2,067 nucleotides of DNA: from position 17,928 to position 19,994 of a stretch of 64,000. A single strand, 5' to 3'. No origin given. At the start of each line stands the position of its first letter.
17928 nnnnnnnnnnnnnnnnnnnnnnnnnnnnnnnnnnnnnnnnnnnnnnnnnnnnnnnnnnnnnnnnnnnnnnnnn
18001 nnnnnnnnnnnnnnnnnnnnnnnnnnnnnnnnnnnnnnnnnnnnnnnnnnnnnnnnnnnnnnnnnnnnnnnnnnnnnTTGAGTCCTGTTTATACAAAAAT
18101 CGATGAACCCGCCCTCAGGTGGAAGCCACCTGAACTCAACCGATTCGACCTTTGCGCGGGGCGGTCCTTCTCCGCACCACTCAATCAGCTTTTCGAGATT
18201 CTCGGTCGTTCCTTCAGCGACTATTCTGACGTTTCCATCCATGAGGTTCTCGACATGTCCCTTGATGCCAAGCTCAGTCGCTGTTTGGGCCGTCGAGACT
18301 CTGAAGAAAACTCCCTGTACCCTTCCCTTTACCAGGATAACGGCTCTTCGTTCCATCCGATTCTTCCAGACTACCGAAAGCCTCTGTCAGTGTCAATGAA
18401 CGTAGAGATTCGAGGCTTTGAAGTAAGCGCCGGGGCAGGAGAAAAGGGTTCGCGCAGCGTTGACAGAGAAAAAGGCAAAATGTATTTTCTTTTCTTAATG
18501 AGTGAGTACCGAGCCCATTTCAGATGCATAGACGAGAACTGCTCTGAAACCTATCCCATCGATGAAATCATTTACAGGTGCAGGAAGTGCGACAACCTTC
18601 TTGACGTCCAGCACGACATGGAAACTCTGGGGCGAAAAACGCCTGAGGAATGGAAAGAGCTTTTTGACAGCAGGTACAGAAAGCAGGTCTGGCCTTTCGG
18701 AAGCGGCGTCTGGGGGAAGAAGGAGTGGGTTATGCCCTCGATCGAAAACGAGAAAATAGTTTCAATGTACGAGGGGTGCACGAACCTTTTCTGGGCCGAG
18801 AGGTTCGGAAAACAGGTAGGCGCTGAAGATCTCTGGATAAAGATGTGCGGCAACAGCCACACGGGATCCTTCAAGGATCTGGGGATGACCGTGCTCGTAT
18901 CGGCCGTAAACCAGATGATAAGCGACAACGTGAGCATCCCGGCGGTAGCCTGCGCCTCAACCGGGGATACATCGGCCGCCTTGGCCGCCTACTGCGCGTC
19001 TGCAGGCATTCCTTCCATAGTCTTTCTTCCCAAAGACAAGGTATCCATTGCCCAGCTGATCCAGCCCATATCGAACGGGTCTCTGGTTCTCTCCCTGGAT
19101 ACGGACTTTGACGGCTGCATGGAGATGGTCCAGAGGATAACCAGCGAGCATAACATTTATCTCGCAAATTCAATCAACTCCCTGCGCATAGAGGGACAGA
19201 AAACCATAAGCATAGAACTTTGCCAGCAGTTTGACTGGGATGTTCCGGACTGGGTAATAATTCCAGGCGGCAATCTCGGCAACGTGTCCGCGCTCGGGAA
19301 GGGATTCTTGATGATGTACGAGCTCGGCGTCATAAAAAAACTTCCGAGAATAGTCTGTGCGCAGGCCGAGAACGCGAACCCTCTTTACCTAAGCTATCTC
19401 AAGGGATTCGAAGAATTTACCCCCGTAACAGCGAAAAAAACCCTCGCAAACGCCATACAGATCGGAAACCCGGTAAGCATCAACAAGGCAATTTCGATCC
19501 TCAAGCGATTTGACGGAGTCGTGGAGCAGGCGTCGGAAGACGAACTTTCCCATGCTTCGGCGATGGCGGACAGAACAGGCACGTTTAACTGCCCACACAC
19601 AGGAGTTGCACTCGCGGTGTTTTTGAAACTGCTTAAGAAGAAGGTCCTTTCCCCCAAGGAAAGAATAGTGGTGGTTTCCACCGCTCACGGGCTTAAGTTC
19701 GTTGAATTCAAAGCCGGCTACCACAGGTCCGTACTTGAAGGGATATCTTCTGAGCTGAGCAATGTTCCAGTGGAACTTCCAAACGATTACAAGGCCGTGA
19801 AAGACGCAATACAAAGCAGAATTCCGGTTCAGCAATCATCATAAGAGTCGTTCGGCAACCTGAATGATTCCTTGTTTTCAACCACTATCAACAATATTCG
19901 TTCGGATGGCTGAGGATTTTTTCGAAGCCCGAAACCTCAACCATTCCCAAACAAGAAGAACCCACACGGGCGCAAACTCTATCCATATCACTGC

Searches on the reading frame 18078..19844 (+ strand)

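Call 79: search_protein_families(library=pfam, proteins=[window:18078-19844:+], max_evalue=0.05)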
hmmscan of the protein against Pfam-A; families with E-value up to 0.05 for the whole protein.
window:18078-19844:+ (588 aa): 1 family
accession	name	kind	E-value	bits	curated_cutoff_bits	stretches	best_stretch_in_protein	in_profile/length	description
PF00291.31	PALP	-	2.2e-55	188.5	35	1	228-535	1-294/295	Pyridoxal-phosphate dependent enzyme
